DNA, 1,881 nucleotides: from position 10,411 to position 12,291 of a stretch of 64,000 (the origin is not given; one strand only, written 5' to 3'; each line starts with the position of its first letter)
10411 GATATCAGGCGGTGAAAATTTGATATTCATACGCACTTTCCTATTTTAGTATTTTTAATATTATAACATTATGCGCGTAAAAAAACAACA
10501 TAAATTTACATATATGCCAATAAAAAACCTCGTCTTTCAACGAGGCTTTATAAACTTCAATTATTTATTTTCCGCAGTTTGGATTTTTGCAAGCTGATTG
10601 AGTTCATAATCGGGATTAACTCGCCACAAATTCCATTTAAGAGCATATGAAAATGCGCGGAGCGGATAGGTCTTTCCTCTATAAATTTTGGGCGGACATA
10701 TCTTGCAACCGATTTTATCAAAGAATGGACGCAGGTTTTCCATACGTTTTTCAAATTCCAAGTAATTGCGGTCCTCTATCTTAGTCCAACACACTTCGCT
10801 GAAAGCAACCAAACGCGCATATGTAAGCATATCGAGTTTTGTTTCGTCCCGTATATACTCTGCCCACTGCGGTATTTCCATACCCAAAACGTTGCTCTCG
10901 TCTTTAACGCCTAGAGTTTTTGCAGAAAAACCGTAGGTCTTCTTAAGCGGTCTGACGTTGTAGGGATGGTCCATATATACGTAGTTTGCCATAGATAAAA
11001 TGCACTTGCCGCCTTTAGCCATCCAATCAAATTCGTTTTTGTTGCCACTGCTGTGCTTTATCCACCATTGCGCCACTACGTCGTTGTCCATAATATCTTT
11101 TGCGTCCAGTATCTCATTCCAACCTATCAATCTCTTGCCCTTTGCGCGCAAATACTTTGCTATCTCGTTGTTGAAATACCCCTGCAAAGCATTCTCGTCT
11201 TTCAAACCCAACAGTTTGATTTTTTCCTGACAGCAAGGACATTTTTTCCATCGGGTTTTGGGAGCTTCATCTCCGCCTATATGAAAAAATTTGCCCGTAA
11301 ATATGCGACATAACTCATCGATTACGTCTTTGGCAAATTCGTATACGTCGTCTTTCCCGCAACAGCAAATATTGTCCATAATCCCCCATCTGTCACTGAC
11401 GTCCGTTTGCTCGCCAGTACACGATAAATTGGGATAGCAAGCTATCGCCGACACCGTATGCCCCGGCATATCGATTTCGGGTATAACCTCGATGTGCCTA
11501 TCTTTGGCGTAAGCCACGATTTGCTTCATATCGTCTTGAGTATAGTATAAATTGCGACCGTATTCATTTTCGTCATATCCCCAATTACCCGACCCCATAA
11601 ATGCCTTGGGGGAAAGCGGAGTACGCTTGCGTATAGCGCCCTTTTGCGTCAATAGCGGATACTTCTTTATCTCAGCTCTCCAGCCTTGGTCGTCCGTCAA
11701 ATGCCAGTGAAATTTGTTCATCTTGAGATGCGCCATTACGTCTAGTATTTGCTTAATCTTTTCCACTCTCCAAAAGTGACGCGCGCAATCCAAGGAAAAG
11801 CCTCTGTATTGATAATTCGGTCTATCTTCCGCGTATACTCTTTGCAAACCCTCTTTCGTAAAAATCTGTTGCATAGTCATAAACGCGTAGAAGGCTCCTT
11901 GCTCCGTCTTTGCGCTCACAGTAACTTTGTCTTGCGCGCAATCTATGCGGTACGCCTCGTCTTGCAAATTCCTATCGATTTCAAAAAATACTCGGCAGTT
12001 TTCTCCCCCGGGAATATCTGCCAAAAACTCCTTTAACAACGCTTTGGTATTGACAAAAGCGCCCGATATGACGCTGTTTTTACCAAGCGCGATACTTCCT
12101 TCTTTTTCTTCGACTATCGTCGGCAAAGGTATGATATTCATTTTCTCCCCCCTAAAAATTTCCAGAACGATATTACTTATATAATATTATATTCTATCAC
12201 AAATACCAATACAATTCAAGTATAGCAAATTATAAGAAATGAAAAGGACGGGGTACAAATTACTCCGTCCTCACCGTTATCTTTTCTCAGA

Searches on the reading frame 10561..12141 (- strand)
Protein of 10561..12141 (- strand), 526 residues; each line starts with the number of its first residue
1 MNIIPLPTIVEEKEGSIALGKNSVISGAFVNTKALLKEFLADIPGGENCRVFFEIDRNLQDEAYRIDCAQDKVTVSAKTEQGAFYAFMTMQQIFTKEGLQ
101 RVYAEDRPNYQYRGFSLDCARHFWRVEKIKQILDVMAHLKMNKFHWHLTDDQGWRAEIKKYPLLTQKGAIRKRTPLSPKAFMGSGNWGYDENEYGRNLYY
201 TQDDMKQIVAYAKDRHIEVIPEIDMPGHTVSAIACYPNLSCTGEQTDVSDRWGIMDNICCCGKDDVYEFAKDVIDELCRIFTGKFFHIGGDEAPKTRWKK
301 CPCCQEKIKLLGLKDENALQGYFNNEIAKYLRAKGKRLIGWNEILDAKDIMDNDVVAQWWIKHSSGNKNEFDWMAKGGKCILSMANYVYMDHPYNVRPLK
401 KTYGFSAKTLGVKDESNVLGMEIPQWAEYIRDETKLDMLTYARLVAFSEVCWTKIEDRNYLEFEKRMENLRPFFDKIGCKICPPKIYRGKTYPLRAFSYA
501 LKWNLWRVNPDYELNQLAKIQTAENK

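Call 63: search_protein_families(library=pfam, proteins=[window:10561-12141:-], max_evalue=0.00001)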
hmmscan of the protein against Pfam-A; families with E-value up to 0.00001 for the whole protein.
window:10561-12141:- (526 aa): 2 families
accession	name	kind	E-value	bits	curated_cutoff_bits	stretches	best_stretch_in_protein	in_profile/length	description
PF00728.28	Glyco_hydro_20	-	7.5e-103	345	22.3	1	110-454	1-347/348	Glycosyl hydrolase family 20, catalytic domain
PF02838.20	Glyco_hydro_20b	-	1.2e-11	45.9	26.1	1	2-100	3-117/124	Glycosyl hydrolase family 20, domain 2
